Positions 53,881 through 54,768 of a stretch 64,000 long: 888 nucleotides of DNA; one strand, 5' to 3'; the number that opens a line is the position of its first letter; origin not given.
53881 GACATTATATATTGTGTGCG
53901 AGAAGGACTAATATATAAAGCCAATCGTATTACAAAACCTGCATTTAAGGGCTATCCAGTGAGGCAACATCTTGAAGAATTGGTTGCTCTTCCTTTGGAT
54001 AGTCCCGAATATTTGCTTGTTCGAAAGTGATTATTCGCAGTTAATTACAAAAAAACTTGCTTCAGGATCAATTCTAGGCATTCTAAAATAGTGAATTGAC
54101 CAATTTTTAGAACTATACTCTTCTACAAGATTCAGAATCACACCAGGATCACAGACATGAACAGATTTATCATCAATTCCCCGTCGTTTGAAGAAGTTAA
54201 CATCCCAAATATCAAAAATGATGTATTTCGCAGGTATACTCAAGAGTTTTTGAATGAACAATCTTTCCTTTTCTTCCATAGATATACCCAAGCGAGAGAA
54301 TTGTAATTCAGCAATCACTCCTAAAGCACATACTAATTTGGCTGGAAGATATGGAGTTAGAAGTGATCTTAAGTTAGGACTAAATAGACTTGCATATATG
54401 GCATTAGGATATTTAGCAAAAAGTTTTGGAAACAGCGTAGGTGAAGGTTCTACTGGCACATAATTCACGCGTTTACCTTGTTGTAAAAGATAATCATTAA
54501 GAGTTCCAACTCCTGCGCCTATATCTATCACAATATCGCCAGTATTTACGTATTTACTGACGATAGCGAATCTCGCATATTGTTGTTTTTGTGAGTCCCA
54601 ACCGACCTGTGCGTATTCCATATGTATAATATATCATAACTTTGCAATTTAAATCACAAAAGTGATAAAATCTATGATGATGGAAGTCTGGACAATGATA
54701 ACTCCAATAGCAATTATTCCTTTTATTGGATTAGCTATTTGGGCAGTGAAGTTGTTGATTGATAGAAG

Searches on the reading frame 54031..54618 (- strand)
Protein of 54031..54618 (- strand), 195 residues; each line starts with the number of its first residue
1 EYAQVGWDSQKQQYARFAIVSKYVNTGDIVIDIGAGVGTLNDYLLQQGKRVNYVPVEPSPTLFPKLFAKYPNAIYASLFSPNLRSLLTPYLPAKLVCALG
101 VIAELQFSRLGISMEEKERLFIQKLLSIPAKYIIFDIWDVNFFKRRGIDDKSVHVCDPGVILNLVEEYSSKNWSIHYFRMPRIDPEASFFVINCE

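Call 75: search_protein_families(library=phrogs, proteins=[window:54031-54618:-], max_evalue=0.05)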
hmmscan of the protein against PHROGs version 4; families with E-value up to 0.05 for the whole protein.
window:54031-54618:- (195 aa): 3 families
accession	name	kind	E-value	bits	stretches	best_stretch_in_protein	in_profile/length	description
phrog_11826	-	other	4.9e-05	24.1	1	16-59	27-68/192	methyltransferase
phrog_4752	-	other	0.0018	18.6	1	18-70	43-96/241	tRNA methyltransferase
phrog_8156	-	other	0.011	16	1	5-66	34-88/244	methyltransferase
